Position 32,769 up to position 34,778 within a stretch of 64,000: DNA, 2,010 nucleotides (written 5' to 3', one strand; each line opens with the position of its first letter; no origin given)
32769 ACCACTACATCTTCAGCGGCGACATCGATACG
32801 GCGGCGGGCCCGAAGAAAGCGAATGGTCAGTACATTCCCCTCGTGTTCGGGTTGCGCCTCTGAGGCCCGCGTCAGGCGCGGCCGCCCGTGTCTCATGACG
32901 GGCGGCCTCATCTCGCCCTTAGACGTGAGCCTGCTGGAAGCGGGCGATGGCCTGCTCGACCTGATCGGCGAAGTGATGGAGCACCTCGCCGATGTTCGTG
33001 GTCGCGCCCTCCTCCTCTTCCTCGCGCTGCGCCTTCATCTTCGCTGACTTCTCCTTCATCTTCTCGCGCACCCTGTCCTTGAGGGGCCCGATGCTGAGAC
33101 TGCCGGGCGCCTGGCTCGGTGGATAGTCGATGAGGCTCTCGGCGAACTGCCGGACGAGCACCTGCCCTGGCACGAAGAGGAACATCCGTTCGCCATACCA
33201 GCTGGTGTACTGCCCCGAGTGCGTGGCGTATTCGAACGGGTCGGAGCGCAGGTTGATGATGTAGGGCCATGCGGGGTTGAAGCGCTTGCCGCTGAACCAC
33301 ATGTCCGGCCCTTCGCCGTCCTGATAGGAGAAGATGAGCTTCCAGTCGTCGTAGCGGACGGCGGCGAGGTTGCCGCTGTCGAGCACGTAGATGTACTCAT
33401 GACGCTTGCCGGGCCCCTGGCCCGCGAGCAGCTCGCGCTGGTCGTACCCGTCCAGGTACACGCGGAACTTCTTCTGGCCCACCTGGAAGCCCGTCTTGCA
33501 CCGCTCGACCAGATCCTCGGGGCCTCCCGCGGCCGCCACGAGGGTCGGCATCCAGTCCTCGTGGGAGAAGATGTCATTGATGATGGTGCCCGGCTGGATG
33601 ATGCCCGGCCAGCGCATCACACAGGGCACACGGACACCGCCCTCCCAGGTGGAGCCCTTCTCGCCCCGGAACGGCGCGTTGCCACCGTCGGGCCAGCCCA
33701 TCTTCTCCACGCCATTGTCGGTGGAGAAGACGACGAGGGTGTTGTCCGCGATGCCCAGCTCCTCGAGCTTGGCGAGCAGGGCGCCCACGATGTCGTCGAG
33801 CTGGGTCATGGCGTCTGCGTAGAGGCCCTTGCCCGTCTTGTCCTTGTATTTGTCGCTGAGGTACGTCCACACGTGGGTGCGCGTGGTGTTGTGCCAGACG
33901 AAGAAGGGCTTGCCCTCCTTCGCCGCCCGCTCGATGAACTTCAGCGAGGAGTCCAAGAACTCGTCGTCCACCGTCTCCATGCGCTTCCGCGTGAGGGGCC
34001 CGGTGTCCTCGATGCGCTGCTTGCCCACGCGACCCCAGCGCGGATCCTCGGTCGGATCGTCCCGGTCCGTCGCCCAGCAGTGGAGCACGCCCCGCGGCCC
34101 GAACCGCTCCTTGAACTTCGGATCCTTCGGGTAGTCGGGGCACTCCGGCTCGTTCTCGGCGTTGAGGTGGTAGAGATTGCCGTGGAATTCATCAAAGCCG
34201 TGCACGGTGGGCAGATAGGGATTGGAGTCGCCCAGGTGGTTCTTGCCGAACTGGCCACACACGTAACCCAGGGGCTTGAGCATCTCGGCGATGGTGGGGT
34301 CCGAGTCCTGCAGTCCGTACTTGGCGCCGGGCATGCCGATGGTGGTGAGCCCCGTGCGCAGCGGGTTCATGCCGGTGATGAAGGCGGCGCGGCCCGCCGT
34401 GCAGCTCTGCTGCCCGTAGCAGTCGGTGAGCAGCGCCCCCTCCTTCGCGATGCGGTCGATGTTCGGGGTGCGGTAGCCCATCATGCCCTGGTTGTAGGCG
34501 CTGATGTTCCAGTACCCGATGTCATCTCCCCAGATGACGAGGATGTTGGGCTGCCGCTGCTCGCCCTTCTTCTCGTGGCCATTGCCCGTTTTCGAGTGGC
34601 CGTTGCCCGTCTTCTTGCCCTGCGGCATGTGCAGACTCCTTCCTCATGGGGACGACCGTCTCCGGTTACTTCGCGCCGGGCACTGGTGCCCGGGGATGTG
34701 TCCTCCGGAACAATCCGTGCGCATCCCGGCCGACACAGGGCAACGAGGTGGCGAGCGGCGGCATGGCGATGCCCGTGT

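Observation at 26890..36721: Sulfate-ester locus: SulP-HAD-sulfatase operon plus an inverted sulfatase paralog, FGE and aquaporin; both sulfatases carry CTAGR (Ala-for-Pro) motifs and lack signal peptides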

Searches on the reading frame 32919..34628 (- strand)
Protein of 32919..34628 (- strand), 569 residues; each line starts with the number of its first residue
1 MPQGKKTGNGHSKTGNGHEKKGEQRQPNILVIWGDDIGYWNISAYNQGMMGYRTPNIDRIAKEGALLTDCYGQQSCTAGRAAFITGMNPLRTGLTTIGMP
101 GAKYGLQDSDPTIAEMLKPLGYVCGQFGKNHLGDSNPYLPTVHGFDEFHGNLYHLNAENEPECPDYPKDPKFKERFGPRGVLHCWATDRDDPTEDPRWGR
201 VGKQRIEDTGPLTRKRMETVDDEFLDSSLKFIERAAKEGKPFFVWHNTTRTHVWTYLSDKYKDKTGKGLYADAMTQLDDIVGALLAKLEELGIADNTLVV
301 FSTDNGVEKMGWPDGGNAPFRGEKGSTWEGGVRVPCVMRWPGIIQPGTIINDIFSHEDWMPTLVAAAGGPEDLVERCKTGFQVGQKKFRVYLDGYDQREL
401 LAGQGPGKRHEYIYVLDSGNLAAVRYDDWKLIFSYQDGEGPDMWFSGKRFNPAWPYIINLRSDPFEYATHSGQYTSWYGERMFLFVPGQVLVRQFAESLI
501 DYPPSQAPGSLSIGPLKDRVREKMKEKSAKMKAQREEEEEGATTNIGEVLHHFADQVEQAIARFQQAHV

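Call 3: search_protein_families(library=pfam, proteins=[window:32919-34628:-], max_evalue=0.001)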
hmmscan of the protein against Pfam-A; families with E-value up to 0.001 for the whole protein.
window:32919-34628:- (569 aa): 3 families
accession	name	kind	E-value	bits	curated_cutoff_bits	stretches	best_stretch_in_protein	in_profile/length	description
PF00884.28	Sulfatase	-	1.6e-49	169.3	25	1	27-368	1-300/301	Sulfatase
PF16347.10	SGSH_C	-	0.00032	21.3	29.3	0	327-368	11-52/154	N-sulphoglucosamine sulphohydrolase, C-terminal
PF01663.27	Phosphodiest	-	0.00058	20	23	0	270-310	184-224/342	Type I phosphodiesterase / nucleotide pyrophosphatase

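Call 6: search_protein_families(library=ncbifam, proteins=[window:32919-34628:-], max_evalue=0.001)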
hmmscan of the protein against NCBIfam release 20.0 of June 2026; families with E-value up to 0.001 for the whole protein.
window:32919-34628:- (569 aa): 5 families
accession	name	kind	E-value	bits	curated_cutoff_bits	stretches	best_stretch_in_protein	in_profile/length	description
NF010322.0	PRK13759.1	equivalog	2.2e-25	89.1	481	2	255-370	256-366/486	arylsulfatase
TIGR03417.1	chol_sulfatase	equivalog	2.1e-19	69.8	433.45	2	270-381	255-358/500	choline-sulfatase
NF045661.1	HdlasePehA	equivalog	4.4e-10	38.8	900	1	268-370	282-378/506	phosphoric/sulfuric ester hydrolase PehA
NF052527.1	Mn_arylsulf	exception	6.6e-08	31.9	850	1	26-135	1-106/479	manganese-dependent arylsulfatase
NF038282.1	LapC_YejM_PbgA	exception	2.8e-06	25.9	825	1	226-364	376-497/584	LPS biosynthesis-modulating metalloenzyme YejM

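Call 17: find_homologous_proteins(query=window:32919-34628:-, max_evalue=1e-20)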
Query window:32919-34628:- (569 aa): 8000 proteins with E <= 1e-20 among 8000 candidates; the best 120 are listed.
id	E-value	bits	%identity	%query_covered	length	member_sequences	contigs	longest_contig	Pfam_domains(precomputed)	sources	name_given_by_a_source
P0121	0.0e+0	1367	100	100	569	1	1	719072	PF00884.29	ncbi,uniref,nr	ncbi:arylsulfatase [Vitiosangium sp. GDMCC 1.1324]|uniref:arylsulfatase n=1 Tax=Vitiosangium sp. (st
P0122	0.0e+0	1281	92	100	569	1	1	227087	PF00884.29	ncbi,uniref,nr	ncbi:arylsulfatase [Archangium violaceum]|uniref:Arylsulfatase n=1 Tax=Archangium violaceum Cb vi76 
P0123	0.0e+0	1273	92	100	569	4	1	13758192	PF00884.29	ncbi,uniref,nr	ncbi:arylsulfatase [Archangium lansingense]|uniref:Arylsulfatase n=1 Tax=Archangium lansingense TaxI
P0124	0.0e+0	1271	91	100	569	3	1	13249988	PF00884.29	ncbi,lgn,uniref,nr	ncbi:arylsulfatase [Archangium violaceum]|uniref:arylsulfatase n=1 Tax=Archangium violaceum TaxID=83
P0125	0.0e+0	1099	80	96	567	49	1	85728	PF00884.29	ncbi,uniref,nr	ncbi:arylsulfatase [Pyxidicoccus xibeiensis]|uniref:arylsulfatase n=1 Tax=Pyxidicoccus xibeiensis Ta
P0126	0.0e+0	1099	80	100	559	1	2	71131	PF00884.29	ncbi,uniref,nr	ncbi:arylsulfatase [Pyxidicoccus fallax]|uniref:Arylsulfatase n=1 Tax=Pyxidicoccus fallax TaxID=3940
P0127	0.0e+0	1098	80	96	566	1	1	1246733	PF00884.29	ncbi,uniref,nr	ncbi:arylsulfatase [Pyxidicoccus xibeiensis]|uniref:arylsulfatase n=1 Tax=Pyxidicoccus xibeiensis Ta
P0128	0.0e+0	1096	81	96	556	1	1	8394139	PF00884.29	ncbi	ncbi:arylsulfatase [Myxococcaceae bacterium GXIMD 01537]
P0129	0.0e+0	1085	81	98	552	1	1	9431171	PF00884.29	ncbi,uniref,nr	ncbi:arylsulfatase [Corallococcus sp. EGB]|uniref:arylsulfatase n=1 Tax=Corallococcus sp. EGB TaxID=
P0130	0.0e+0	1084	81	98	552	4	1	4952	PF01663.28,PF00884.29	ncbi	-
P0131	0.0e+0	1076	80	98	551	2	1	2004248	PF01663.28,PF00884.29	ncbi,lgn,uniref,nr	ncbi:arylsulfatase [Corallococcus caeni]|uniref:arylsulfatase n=1 Tax=Corallococcus caeni TaxID=3082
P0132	0.0e+0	1076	79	96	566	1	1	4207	PF00884.29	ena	-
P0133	0.0e+0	1075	80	96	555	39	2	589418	PF01663.28,PF00884.29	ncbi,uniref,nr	ncbi:arylsulfatase [Corallococcus sp. ZKHCc1 1396]|uniref:Arylsulfatase n=1 Tax=Corallococcus soli T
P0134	0.0e+0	1074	80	98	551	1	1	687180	PF00884.29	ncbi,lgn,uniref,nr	ncbi:arylsulfatase [Corallococcus caeni]|uniref:Arylsulfatase n=1 Tax=Corallococcus caeni TaxID=3082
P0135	0.0e+0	1073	78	99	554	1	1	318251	PF00884.29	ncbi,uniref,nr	ncbi:arylsulfatase [Myxococcus sp. K15C18031901]|uniref:arylsulfatase n=1 Tax=Myxococcus dinghuensis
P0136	0.0e+0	1067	79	99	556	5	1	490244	PF00884.29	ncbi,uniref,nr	ncbi:arylsulfatase [Corallococcus sp. Z5C101001]|uniref:arylsulfatase n=1 Tax=Corallococcus sp. Z5C1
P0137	0.0e+0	1061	79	98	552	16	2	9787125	PF01663.28,PF00884.29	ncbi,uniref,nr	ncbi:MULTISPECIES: arylsulfatase [unclassified Corallococcus]|uniref:arylsulfatase n=1 Tax=unclassif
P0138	0.0e+0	1048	78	98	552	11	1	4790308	PF00884.29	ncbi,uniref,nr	ncbi:arylsulfatase [Corallococcus exiguus]|uniref:arylsulfatase n=1 Tax=Corallococcus exiguus TaxID=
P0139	0.0e+0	1040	76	98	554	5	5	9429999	PF00884.29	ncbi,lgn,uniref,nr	ncbi:arylsulfatase [Myxococcus xanthus]|uniref:arylsulfatase n=1 Tax=Myxococcus xanthus TaxID=34 Rep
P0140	5.1e-298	1008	74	98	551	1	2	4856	PF00884.29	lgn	-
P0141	8.3e-288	974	72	98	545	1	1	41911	PF00884.29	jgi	jgi:arylsulfatase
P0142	1.2e-282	957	72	97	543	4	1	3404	PF00884.29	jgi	jgi:arylsulfatase A-like enzyme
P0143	1.4e-282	957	72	98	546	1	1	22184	PF00884.29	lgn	-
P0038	5.5e-240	816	60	83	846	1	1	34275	PF14707.12,PF16347.11,PF00884.29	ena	-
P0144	3.9e-225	767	65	88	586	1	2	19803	PF00884.29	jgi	-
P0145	1.7e-224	765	64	89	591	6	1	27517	PF00884.29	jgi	jgi:arylsulfatase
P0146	2.4e-224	764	63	90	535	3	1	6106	PF16347.11,PF00884.29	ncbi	-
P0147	5.9e-224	763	62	91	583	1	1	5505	PF14707.12,PF16347.11,PF00884.29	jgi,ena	jgi:arylsulfatase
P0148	2.8e-223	761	62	89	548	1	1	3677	PF00884.29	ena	-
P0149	1.4e-222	758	62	90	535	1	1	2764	PF00884.29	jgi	jgi:arylsulfatase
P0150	1.7e-221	755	64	89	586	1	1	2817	PF00884.29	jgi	jgi:arylsulfatase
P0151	2.7e-221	754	63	89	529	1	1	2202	PF14707.12,PF00884.29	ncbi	-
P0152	3.0e-221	754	63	88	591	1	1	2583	PF14707.12,PF16347.11,PF00884.29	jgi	jgi:arylsulfatase A-like enzyme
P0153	1.1e-220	752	63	88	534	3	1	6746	PF00884.29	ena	-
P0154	2.1e-220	751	63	87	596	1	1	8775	PF14707.12,PF00884.29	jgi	jgi:arylsulfatase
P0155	2.2e-220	751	62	88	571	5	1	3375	PF14707.12,PF00884.29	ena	-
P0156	2.6e-220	751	64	89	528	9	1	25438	PF00884.29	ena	-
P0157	4.0e-220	750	63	90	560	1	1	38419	PF00884.29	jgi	jgi:arylsulfatase A-like enzyme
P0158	4.7e-220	750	64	89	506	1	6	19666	PF00884.29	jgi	jgi:arylsulfatase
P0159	5.5e-220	750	63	90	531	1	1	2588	PF00884.29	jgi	-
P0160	7.4e-220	749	62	89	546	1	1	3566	PF14707.12,PF00884.29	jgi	jgi:arylsulfatase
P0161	1.1e-219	749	63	88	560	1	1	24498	PF14707.12,PF00884.29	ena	-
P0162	1.4e-219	748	61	89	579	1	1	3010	PF14707.12,PF00884.29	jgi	jgi:arylsulfatase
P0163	1.5e-219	748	62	89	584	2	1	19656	PF14707.12,PF00884.29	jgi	jgi:arylsulfatase A-like enzyme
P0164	1.8e-219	748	62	88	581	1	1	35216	PF14707.12,PF00884.29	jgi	jgi:arylsulfatase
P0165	3.1e-219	747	64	87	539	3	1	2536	PF00884.29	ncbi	-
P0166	5.4e-219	747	63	88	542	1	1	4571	PF16347.11,PF00884.29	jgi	jgi:arylsulfatase A-like enzyme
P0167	5.7e-219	746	63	89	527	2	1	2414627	PF16347.11,PF00884.29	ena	-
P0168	8.0e-219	746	63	89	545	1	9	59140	PF14707.12,PF00884.29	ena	-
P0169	1.0e-218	746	63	88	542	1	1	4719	PF00884.29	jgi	jgi:arylsulfatase A-like enzyme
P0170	1.1e-218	745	63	88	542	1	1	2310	PF00884.29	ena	-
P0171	1.3e-218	745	61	89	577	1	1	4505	PF14707.12,PF16347.11,PF00884.29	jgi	jgi:arylsulfatase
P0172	1.5e-218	745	63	88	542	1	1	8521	PF16347.11,PF00884.29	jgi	jgi:arylsulfatase A-like enzyme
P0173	1.6e-218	745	62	89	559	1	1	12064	PF00884.29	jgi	jgi:arylsulfatase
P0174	2.1e-218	745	65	71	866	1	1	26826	PF00884.29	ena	-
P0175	2.6e-218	744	62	88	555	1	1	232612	PF14707.12,PF00884.29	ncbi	-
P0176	3.4e-218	744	64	87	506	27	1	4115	PF14707.12,PF00884.29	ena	-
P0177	4.5e-218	743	62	88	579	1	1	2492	PF14707.12,PF00884.29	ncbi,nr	ncbi:MAG TPA: arylsulfatase [Gemmataceae bacterium]|nr:arylsulfatase [Gemmataceae bacterium]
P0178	5.1e-218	743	63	89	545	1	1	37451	PF14707.12,PF00884.29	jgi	jgi:arylsulfatase A-like enzyme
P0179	5.2e-218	743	63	88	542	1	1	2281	PF00884.29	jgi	jgi:arylsulfatase A-like enzyme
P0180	5.8e-218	743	62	89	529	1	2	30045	PF00884.29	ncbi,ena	-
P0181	6.0e-218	743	62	90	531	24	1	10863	PF00884.29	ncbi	-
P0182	6.2e-218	743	63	88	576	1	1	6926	PF16347.11,PF00884.29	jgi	jgi:arylsulfatase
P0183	6.2e-218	743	64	86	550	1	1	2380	PF00884.29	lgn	-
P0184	6.4e-218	743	62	88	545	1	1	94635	PF00884.29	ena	-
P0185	7.6e-218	743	62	88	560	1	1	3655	PF14707.12,PF00884.29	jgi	jgi:arylsulfatase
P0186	8.9e-218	743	62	89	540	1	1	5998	PF00884.29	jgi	jgi:arylsulfatase A-like enzyme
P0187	9.2e-218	742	63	89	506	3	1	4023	PF00884.29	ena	-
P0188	9.3e-218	742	63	89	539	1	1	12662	PF00884.29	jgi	-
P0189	1.2e-217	742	62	88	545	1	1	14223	PF16347.11,PF00884.29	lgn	-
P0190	2.0e-217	741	64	89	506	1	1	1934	PF00884.29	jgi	-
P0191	2.0e-217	741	64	89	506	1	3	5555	PF00884.29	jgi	jgi:arylsulfatase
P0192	2.3e-217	741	62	89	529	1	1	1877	PF00884.29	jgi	-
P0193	2.8e-217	741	63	89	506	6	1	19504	PF00884.29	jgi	-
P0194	3.1e-217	741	63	88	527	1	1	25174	PF14707.12,PF00884.29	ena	-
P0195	3.3e-217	741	62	89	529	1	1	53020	PF00884.29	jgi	-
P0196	3.6e-217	741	62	90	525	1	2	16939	PF14707.12,PF16347.11,PF00884.29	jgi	-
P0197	3.6e-217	741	63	89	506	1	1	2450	PF00884.29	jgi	-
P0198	3.8e-217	740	64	89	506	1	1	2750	PF00884.29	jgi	jgi:arylsulfatase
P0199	4.1e-217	740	63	88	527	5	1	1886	PF00884.29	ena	-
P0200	4.4e-217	740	62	90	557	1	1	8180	PF14707.12,PF16347.11,PF00884.29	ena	-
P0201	4.5e-217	740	62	89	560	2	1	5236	PF00884.29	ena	-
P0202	5.1e-217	740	62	89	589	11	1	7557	PF14707.12,PF00884.29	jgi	jgi:arylsulfatase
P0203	6.7e-217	740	64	89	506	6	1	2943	PF00884.29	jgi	jgi:arylsulfatase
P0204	7.5e-217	739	63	88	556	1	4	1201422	PF14707.12,PF00884.29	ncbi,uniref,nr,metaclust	ncbi:sulfatase protein (plasmid) [Rhizobium phaseoli]|uniref:arylsulfatase n=1 Tax=Rhizobium phaseol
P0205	7.7e-217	739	62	88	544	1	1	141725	PF00884.29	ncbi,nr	ncbi:MAG TPA: arylsulfatase [Pseudaminobacter sp.]|nr:arylsulfatase [Pseudaminobacter sp.]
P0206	8.4e-217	739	63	89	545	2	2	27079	PF14707.12,PF00884.29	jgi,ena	jgi:arylsulfatase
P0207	8.6e-217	739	65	86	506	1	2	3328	PF00884.29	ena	-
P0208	8.8e-217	739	62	88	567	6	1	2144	PF00884.29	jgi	jgi:arylsulfatase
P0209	8.9e-217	739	58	92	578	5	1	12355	PF14707.12,PF00884.29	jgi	jgi:arylsulfatase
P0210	9.1e-217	739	62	89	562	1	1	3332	PF00884.29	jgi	jgi:arylsulfatase A-like enzyme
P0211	9.4e-217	739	64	89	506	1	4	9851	PF00884.29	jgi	jgi:arylsulfatase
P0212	9.7e-217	739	61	88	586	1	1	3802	PF14707.12,PF00884.29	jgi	jgi:arylsulfatase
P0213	9.7e-217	739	60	89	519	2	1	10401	PF14707.12,PF00884.29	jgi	jgi:arylsulfatase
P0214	1.0e-216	739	62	89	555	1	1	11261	PF14707.12,PF00884.29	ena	-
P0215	1.0e-216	739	65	88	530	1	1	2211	PF00884.29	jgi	-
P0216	1.3e-216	739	63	89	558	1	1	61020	PF00884.29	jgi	jgi:arylsulfatase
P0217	1.3e-216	739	61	90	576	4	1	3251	PF14707.12,PF00884.29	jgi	jgi:arylsulfatase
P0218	1.4e-216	739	63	89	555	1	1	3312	PF00884.29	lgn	-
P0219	1.4e-216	739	63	87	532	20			PF14707.12,PF00884.29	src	-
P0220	1.4e-216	739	64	89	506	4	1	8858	PF00884.29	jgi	jgi:arylsulfatase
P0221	1.4e-216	739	62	88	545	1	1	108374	PF00884.29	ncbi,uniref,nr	ncbi:arylsulfatase [Mesorhizobium wenxiniae]|uniref:Arylsulfatase n=1 Tax=Mesorhizobium wenxiniae Ta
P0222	1.4e-216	739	62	89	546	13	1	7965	PF14707.12,PF00884.29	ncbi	-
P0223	1.5e-216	738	60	90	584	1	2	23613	PF00884.29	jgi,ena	jgi:arylsulfatase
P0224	1.5e-216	738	62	88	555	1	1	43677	PF00884.29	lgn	-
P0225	1.6e-216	738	63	89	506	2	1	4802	PF00884.29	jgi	-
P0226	1.6e-216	738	61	90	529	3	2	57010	PF00884.29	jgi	jgi:arylsulfatase A-like enzyme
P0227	1.8e-216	738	62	89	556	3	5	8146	PF00884.29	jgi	jgi:arylsulfatase A-like enzyme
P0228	2.0e-216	738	63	88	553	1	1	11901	PF00884.29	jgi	jgi:arylsulfatase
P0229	2.1e-216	738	62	88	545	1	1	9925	PF16347.11,PF00884.29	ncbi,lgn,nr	ncbi:MAG: arylsulfatase [Mesorhizobium sp.]|nr:MAG: arylsulfatase [Mesorhizobium sp.]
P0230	2.2e-216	738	63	89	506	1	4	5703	PF00884.29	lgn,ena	-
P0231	2.3e-216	738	62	92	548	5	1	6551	PF16347.11,PF00884.29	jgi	jgi:arylsulfatase A-like enzyme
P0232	2.5e-216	738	62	88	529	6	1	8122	PF00884.29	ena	-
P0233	2.5e-216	738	63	89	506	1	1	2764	PF00884.29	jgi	-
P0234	2.6e-216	738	64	89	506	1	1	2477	PF00884.29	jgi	jgi:arylsulfatase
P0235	2.6e-216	738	62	88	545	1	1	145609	PF00884.29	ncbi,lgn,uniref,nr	ncbi:MAG: arylsulfatase [Mesorhizobium sp.]|uniref:arylsulfatase n=1 Tax=Mesorhizobium sp. TaxID=187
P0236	2.9e-216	738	62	89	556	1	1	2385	PF14707.12,PF00884.29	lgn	-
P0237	2.9e-216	738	61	90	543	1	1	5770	PF16347.11,PF00884.29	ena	-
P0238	3.0e-216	737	62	88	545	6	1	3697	PF00884.29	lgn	-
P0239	3.3e-216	737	62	87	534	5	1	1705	PF00884.29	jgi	jgi:arylsulfatase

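Call 21: find_encoding_contigs(protein=P0124, flank=10000, max_places=2)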
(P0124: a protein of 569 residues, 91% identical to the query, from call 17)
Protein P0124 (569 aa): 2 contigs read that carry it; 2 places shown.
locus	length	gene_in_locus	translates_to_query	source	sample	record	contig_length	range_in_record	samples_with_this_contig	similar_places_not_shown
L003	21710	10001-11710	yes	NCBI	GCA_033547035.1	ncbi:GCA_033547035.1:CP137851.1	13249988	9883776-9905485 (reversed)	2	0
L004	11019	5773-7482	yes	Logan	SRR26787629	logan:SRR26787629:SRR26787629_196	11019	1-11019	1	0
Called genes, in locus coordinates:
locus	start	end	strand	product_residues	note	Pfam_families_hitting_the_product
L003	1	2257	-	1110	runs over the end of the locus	-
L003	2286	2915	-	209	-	PF13302:Acetyltransf_3, PF00583:Acetyltransf_1, PF13420:Acetyltransf_4 (weak)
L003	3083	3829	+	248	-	PF13672:PP2C_2, PF00481:PP2C (faint)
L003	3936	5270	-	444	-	PF16697:Yop-YscD_cpl, PF00498:FHA, PF00158:Sigma54_activat, PF13191:AAA_16 (faint), PF14532:Sigma54_activ_2, PF07728:AAA_5, PF25601:AAA_lid_14, PF02954:HTH_8 (weak), +1 more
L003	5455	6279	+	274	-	PF09865:DUF2092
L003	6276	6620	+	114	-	-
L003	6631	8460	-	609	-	-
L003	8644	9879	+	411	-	PF06738:ThrE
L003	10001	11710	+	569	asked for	PF00884:Sulfatase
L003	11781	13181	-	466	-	PF10011:DUF2254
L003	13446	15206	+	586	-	PF00916:Sulfate_transp, PF01740:STAS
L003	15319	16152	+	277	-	PF00230:MIP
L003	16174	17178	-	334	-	PF03781:FGE-sulfatase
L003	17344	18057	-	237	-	PF13505:OMP_b-brl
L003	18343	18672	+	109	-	-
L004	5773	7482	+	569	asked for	PF00884:Sulfatase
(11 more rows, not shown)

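Call 22: find_encoding_contigs(protein=P0139, flank=10000, max_places=2)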
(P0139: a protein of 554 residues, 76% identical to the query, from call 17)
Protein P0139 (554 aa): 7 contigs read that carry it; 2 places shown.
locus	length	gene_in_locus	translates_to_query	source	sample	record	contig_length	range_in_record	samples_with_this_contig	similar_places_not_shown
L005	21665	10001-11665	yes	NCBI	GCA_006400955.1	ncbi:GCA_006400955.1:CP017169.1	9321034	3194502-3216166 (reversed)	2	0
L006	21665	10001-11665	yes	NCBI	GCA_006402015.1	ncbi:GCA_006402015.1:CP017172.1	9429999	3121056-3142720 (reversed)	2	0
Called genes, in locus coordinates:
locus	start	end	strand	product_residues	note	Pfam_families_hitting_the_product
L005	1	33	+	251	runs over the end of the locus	PF02674:Colicin_V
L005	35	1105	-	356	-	PF00493:MCM (weak), PF01078:Mg_chelatase (faint), PF13401:AAA_22 (faint), PF00004:AAA, PF07724:AAA_2, PF07728:AAA_5 (weak)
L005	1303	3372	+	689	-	PF02784:Orn_Arg_deC_N, PF17810:Arg_decarb_HB, PF17944:Arg_decarbox_C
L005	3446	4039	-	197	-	-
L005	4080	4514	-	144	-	PF02566:OsmC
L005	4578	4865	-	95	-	-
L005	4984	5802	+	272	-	PF02811:PHP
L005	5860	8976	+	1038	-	PF13490:zf-HC2 (weak), PF00069:Pkinase, PF07714:PK_Tyr_Ser-Thr, PF13424:TPR_12, PF17874:TPR_MalT, PF24885:TPR_NPHP3, PF13424:TPR_12, PF13424:TPR_12, +6 more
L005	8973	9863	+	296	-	PF08281:Sigma70_r4_2, PF04545:Sigma70_r4 (weak)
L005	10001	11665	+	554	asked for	PF00884:Sulfatase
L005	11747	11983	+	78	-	PF20068:Amphi-Trp (weak)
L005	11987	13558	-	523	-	PF00672:HAMP, PF00015:MCPsignal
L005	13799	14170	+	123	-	PF00507:Oxidored_q4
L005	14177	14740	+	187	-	PF01058:Oxidored_q6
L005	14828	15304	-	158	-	-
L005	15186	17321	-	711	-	PF00884:Sulfatase, PF01663:Phosphodiest (faint)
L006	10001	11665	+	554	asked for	PF00884:Sulfatase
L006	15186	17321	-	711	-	PF00884:Sulfatase, PF01663:Phosphodiest (faint)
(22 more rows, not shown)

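Call 44: find_encoding_contigs(protein=P0123, flank=10000, max_places=1)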
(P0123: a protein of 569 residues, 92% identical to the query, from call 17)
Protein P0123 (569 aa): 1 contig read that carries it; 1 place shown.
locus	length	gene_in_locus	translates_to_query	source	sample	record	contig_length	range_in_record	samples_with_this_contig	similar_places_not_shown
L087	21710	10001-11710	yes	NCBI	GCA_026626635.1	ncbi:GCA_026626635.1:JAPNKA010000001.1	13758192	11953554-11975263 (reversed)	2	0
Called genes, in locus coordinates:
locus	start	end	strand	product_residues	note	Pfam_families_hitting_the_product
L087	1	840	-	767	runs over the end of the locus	PF11617:Cu-binding_MopE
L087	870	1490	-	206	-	PF05708:Peptidase_C92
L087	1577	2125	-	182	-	PF02834:LigT_PEase, PF13563:2_5_RNA_ligase2, PF02834:LigT_PEase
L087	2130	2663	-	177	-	PF04307:YdjM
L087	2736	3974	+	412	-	PF00211:Guanylate_cyc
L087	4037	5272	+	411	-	PF00211:Guanylate_cyc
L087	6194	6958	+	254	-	PF09865:DUF2092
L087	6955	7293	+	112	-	-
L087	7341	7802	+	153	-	-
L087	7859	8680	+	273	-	PF00230:MIP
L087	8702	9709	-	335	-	PF03781:FGE-sulfatase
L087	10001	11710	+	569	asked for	PF00884:Sulfatase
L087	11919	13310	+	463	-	PF06863:DUF1254, PF06742:DUF1214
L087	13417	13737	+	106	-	-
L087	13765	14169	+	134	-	-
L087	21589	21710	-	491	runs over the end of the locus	PF00884:Sulfatase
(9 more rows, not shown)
